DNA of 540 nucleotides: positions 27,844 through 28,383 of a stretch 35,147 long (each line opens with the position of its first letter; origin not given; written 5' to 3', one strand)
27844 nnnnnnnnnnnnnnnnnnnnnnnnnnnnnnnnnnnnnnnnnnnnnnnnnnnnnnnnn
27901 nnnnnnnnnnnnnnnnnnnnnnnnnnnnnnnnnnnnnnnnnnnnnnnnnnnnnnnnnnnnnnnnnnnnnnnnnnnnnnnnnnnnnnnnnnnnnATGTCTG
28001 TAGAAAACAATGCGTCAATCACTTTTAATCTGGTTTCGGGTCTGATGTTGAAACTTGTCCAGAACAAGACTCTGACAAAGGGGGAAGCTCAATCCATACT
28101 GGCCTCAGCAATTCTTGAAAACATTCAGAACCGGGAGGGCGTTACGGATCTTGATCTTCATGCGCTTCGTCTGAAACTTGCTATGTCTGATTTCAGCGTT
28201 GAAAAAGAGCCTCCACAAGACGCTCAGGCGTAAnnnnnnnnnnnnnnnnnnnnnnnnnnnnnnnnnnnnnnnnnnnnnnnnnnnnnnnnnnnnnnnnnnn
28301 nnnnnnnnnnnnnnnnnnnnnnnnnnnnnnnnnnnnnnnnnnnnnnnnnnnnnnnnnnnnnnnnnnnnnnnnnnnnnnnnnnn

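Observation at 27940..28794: AT-richer accessory island with a convergent + strand gene inside the early operon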

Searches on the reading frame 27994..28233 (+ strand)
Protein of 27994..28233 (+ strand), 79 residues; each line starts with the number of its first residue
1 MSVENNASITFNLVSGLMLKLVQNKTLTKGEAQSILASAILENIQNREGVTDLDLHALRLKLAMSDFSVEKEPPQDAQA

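Call 5: search_protein_families(library=pfam, proteins=[window:27994-28233:+], max_evalue=0.1)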
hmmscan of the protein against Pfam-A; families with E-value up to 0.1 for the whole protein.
window:27994-28233:+ (79 aa): 0 families

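Call 6: search_protein_families(library=phrogs, proteins=[window:27994-28233:+], max_evalue=0.1)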
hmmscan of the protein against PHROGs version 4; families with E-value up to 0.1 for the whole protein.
window:27994-28233:+ (79 aa): 0 families

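Call 25: find_homologous_proteins(query=window:27994-28230:+, max_evalue=1)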
Query window:27994-28230:+ (79 aa): 3 proteins with E <= 1 among 3 candidates.
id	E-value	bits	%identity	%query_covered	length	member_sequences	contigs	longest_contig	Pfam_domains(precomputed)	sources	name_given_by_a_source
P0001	3.5e-41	155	100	100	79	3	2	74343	-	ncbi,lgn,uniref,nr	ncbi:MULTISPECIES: hypothetical protein [unclassified Escherichia]|uniref:hypothetical protein n=1 T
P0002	2.0e-34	134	89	100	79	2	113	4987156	-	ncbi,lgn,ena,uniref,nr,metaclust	ncbi:hypothetical protein ONP73_14360 [Salmonella enterica subsp. enterica serovar Lille]|uniref:hyp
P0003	8.5e-32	125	81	100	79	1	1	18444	-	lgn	-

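Call 35: find_encoding_contigs(protein=P0002, flank=4000, max_places=6)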
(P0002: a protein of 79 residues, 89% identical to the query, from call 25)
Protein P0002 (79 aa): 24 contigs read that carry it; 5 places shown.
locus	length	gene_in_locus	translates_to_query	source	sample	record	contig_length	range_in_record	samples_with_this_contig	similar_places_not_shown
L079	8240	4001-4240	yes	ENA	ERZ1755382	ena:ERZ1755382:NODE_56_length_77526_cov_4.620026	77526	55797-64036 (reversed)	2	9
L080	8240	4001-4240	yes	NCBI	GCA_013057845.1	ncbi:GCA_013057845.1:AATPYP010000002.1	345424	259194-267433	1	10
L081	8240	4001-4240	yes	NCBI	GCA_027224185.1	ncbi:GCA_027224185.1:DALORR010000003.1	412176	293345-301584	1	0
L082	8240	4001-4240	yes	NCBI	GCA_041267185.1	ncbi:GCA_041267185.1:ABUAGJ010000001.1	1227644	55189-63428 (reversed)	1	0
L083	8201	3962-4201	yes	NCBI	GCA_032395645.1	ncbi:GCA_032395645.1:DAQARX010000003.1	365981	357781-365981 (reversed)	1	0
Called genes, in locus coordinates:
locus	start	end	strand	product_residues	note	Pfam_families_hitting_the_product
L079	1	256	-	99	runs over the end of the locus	PF10805:DUF2730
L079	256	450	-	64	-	-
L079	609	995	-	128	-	PF10828:DUF2570 (weak)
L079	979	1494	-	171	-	PF00959:Phage_lysozyme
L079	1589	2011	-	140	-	PF08765:Mor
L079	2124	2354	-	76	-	PF26867:Phage_Mu_gp18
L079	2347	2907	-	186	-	PF05838:Glyco_hydro_108, PF09374:PG_binding_3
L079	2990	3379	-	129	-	PF08765:Mor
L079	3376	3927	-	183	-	PF06252:GemA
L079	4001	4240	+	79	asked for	-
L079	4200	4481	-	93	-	-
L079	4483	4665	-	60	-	-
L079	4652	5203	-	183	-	PF25754:Gp11_C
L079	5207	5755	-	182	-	-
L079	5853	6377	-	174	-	PF07352:Phage_Mu_Gam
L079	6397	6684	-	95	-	-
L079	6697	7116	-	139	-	-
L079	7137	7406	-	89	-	-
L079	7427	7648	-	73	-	PF26833:Phage_Mu_gp6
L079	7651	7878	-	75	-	PF26843:Kil_protein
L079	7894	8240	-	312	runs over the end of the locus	PF07728:AAA_5 (weak), PF13401:AAA_22, PF09077:Phage-MuB_C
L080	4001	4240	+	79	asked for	-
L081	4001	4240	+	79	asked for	-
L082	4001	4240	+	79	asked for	-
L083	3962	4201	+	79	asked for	-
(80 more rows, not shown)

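Call 36: find_encoding_contigs(protein=P0003, flank=4000, max_places=3)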
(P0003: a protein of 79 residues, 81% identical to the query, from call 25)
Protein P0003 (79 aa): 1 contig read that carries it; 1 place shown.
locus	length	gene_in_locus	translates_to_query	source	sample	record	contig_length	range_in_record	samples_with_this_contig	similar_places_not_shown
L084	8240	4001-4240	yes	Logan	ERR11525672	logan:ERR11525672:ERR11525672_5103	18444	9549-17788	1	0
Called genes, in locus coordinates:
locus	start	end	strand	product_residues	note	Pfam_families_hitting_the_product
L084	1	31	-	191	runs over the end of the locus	PF11985:Phage_Mu_Gp27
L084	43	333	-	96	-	-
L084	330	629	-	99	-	PF10805:DUF2730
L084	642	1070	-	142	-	PF00959:Phage_lysozyme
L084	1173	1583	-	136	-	PF08765:Mor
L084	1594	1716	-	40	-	-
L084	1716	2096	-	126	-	-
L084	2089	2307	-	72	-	PF26867:Phage_Mu_gp18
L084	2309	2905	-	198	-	PF05838:Glyco_hydro_108, PF09374:PG_binding_3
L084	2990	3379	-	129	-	PF08765:Mor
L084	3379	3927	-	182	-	PF06252:GemA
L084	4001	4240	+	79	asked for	-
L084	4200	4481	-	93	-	-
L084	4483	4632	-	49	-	-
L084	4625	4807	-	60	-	-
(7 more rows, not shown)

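Call 43: find_homologous_proteins(query=A1, max_evalue=0.01)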
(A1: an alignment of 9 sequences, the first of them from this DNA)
Query A1 (9 sequences) (79 aa, profile of the alignment): 12 proteins with E <= 0.01 among 1199 candidates.
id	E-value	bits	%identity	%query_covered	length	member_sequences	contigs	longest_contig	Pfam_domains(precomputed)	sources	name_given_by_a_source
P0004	3.0e-28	115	-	-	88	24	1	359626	-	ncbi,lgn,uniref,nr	ncbi:hypothetical protein [Escherichia coli]|uniref:hypothetical protein n=1 Tax=Escherichia coli Ta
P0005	5.4e-28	115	-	-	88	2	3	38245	-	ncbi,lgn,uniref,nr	ncbi:hypothetical protein LP644_21665 [Escherichia coli]|uniref:hypothetical protein n=1 Tax=Escheri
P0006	7.0e-28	114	-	-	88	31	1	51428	-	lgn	-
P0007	1.8e-26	110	-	-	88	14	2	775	-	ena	-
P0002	4.9e-26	108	89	100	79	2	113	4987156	-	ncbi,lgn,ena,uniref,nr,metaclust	ncbi:hypothetical protein ONP73_14360 [Salmonella enterica subsp. enterica serovar Lille]|uniref:hyp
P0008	9.4e-26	107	-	-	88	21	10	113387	-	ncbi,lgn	-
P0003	2.7e-25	106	81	100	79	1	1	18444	-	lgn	-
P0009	2.8e-25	106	31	62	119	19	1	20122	-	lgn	-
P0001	1.3e-24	104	100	100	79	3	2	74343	-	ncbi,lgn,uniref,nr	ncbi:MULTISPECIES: hypothetical protein [unclassified Escherichia]|uniref:hypothetical protein n=1 T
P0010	4.0e-18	83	23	33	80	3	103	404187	-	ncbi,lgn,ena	-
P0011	1.1e-17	81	-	-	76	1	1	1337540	-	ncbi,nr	ncbi:hypothetical protein O5476_00185 [Escherichia coli]|nr:hypothetical protein [Escherichia coli]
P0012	1.2e-13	69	-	-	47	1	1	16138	-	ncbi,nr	ncbi:TPA: hypothetical protein N6067_003978, partial [Escherichia coli]|nr:hypothetical protein [Esc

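Call 50: search_protein_families(library=pfam, proteins=[P0004, P0009, P0010, P0008], max_evalue=1)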
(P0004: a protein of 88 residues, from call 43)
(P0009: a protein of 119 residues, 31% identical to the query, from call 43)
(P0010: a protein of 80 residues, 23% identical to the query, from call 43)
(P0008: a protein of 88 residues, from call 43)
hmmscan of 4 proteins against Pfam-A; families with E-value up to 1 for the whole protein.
P0004 (88 aa): 1 family
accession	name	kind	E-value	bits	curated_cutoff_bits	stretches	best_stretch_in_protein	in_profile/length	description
PF01616.22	Orbi_NS3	-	0.1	12.6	27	1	33-56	35-58/179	Orbivirus NS3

P0009 (119 aa): 2 families
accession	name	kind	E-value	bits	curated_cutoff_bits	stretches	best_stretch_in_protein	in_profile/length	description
PF17019.10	DUF5096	-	0.0073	16.6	27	1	27-84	49-106/192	Domain of unknown function (DUF5096)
PF00619.27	CARD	-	0.089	13.3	23.9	1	42-101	18-77/85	Caspase recruitment domain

P0010 (80 aa): 0 families

P0008 (88 aa): 1 family
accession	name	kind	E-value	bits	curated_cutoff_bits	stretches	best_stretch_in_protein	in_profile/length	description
PF22746.1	SHOCT-like_DUF2089-C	-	0.0014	18.6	27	1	23-40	9-26/32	SHOCT-like domain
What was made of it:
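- Tried and rejected: A weak SHOCT-like Pfam hit for one family member (E = 0.0014, below cut-off, call 50) was treated as motif resemblance only.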

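Call 53: predict_structure(alignment_id=A2)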
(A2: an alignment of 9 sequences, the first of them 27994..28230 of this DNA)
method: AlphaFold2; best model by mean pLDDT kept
length: 79 residues; sequences in the alignment: 9
mean_pLDDT: 73.4   pTM: 0.59
mean pLDDT of the five models: 73.4, 71.8, 67.7, 66.8, 66.2
residues with pLDDT >= 90: 2; 70-90: 49; 50-70: 18; < 50: 10
segments of 3 or more residues with pLDDT < 50: 68-74
pLDDT, mean of each block of 10 residues (from residue 1): 64 87 87 84 62 84 68 48
secondary structure, 60 per line:
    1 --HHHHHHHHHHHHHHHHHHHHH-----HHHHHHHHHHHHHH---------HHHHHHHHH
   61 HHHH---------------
elements in order: H3-23 H29-42 H52-64

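Call 55: search_protein_representatives(alignment_id=A2)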
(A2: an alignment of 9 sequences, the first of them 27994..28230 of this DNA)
Query: 9 sequences, 82 profile positions. Proteins with E-value up to 0.001 (for the whole library): 30; up to 1e-10: 11; up to 1e-30: 0. The best 30 are listed.
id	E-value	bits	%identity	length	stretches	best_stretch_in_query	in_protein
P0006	4.0e-28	113.2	-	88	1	1-81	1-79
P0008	4.9e-27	109.7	-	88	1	1-82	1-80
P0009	4.6e-25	103.4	-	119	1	3-81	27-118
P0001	8.1e-25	102.6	-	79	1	1-81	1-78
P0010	7.9e-22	93.0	-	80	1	1-72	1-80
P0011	3.3e-18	81.4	-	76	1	1-60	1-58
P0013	1.3e-13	66.7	-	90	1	1-70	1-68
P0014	1.3e-13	66.7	-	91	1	1-70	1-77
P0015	2.4e-13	65.9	-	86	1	1-79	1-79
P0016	1.5e-12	63.3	-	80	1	1-54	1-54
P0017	7.1e-11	57.9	-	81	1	1-53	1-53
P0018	3.2e-10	55.8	-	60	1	1-49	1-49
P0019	2.6e-09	52.9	-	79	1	9-60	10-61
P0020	2.5e-08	49.8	-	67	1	1-43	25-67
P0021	1.4e-07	47.3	-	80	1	4-55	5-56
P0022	1.0e-05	41.4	-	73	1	1-57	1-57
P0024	4.0e-05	39.5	-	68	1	7-64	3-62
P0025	6.1e-05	38.9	-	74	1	6-61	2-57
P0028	1.0e-04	38.2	-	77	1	12-64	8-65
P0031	2.0e-04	37.2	-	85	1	6-55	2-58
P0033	2.3e-04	37.0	-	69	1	8-49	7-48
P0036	6.0e-04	35.7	-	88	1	9-48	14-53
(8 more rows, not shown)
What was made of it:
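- On Mu gp15 family (phrog_8747, phrog_38610, phrog_32893): The family profile recovers all types at E <= 1e-22 (call 55).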

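Call 57: fold_search(model_id=the predicted structure, library=pdb)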
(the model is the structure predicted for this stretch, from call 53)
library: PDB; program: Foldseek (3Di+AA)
matches with E <= 10: 38; with E <= 0.001: 0
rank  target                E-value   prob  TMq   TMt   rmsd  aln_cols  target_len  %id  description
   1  9q1v_A                2.3e+00  0.75  0.59  0.67   2.5        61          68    8  Crystal Structure of de novo design FimH minibinder F7 complex (released 2025-09-17)
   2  1yoz_B                2.9e+00  0.30  0.49  0.34   6.7        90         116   13  Predicted coding region AF0941 from Archaeoglobus fulgidus (released 2005-02-08)
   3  8d09_A                3.4e+00  0.35  0.49  0.56   3.8        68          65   18  Hallucinated C4 protein assembly HALC4_136 (released 2022-09-28)
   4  9k7t_B                4.6e+00  0.25  0.49  0.45   5.1        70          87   21  Crystal structure of designed zinc-induced homotetramer C4-Zn1-HEHE-1 (released 2025-10-29)
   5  3tet_B                4.6e+00  0.06  0.23  0.20  13.9        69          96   10  Crystal Structure of NaK2K Channel Y66F Mutant (released 2011-10-19)
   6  5v8i_1t               4.9e+00  0.18  0.45  0.39   4.1        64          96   11  Thermus thermophilus 70S ribosome lacking ribosomal protein uS17 (released 2018-03-28)
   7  9k8k_A                5.2e+00  0.18  0.42  0.54   4.3        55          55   18  Cryo-EM structure of C2 symmetric interface of designed zinc-induced tetrahedron Cage-t32-Zn1-HEHE-36 (released 2025-10-29)
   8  3add_A                5.2e+00  0.11  0.34  0.14   9.8        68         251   20  Crystal structure of O-phosphoseryl-tRNA kinase complexed with selenocysteine tRNA and AMPPNP (crystal type 3) (released 2010-07-28)
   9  2o38_A                5.2e+00  0.08  0.31  0.28  13.5        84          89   15  Putative XRE Family Transcriptional Regulator (released 2007-01-02)
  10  4u7y_A                5.5e+00  0.05  0.25  0.24   6.7        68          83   15  Structure of the complex of VPS4B MIT and IST1 MIM (released 2015-02-11)
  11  2o38_B                5.8e+00  0.06  0.31  0.28  14.1        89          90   21  Putative XRE Family Transcriptional Regulator (released 2007-01-02)
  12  4jq5_E                6.2e+00  0.08  0.33  0.31  14.1        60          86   15  Crystal structure of the human Nup49CCS2+3* coiled-coil segment (released 2014-09-24)
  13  8ube_D                6.2e+00  0.06  0.32  0.26   6.0        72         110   18  Diversity-generating retroelement (DGR) ribonucleoprotein reverse transcriptase - Resting State 1a (released 2024-10-23)
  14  8ubb_D                6.5e+00  0.08  0.35  0.29   5.5        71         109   14  Diversity-generating retroelement (DGR) ribonucleoprotein reverse transcriptase - Active State (N-empty) 1b (released 2024-10-23)
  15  4dwl_B                6.5e+00  0.06  0.30  0.24   6.4        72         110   18  Avd molecule from Bordetella bacteriophage DGR (released 2013-02-27)
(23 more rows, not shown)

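Call 58: find_encoding_contigs(protein=P0028, flank=4000, max_places=3)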
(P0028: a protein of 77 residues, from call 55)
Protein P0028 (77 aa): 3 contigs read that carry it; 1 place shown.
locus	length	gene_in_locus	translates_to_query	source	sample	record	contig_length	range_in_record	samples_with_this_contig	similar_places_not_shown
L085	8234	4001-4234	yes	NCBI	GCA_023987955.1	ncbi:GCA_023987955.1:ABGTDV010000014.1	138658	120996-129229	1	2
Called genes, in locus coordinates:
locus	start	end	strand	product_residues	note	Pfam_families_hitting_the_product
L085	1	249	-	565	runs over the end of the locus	-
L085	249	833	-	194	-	PF11985:Phage_Mu_Gp27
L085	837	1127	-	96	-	-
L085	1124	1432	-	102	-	PF10805:DUF2730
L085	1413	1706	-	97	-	PF01258:zf-dskA_traR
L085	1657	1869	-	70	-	PF23793:LysC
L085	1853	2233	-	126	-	-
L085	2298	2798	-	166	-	PF00959:Phage_lysozyme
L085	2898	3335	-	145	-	PF08765:Mor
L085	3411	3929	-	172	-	PF06252:GemA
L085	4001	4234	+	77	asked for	-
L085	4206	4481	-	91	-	-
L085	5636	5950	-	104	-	-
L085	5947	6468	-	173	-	PF26885:Phage_Mu_Gp12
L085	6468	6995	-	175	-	PF25754:Gp11_C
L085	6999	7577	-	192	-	PF17457:DUF5420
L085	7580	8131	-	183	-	-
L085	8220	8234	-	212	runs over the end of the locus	PF11363:DUF3164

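Call 59: find_encoding_contigs(protein=P0021, flank=4000, max_places=3)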
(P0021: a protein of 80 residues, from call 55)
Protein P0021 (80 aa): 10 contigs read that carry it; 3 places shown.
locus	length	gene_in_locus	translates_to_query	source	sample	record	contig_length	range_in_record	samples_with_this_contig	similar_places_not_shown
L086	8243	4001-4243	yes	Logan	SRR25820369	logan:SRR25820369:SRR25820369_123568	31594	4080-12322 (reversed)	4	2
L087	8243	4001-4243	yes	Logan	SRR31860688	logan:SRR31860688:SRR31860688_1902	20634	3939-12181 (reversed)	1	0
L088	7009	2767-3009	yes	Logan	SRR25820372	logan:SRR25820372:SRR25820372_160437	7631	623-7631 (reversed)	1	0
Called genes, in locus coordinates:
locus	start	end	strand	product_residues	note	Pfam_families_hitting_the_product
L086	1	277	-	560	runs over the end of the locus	-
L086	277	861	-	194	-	PF11985:Phage_Mu_Gp27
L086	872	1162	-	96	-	-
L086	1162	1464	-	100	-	PF10805:DUF2730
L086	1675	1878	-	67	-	PF23793:LysC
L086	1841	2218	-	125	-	PF10828:DUF2570 (weak)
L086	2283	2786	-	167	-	PF00959:Phage_lysozyme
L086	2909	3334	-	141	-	PF08765:Mor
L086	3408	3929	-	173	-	PF06252:GemA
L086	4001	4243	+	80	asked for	-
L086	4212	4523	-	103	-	-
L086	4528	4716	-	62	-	-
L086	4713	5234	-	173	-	-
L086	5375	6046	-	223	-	PF25754:Gp11_C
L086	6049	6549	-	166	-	-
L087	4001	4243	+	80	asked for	-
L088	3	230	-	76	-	?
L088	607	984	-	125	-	PF10828:DUF2570 (weak)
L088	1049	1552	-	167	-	PF00959:Phage_lysozyme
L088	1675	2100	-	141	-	PF08765:Mor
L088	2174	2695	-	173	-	PF06252:GemA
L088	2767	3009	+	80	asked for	-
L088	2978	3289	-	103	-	-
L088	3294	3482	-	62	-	-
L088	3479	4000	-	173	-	-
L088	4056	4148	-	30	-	-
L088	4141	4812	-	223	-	PF25754:Gp11_C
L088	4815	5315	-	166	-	-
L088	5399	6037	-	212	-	PF11363:DUF3164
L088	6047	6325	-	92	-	-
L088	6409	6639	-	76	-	PF26843:Kil_protein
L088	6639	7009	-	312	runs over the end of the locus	PF07728:AAA_5 (weak), PF13401:AAA_22, PF09077:Phage-MuB_C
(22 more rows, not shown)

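Call 76: search_protein_families(library=padloc, proteins=[window:27994-28233:+, P0004, P0009, P0010, P0021, P0028], max_evalue=0.1)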
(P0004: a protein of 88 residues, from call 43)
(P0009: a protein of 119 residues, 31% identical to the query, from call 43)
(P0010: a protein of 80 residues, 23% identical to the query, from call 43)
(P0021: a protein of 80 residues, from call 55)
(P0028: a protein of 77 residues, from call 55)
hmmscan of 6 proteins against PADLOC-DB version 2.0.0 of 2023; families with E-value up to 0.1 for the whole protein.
window:27994-28233:+ (79 aa): 0 families

P0004 (88 aa): 0 families

P0009 (119 aa): 0 families

P0010 (80 aa): 0 families

P0021 (80 aa): 0 families

P0028 (77 aa): 0 families
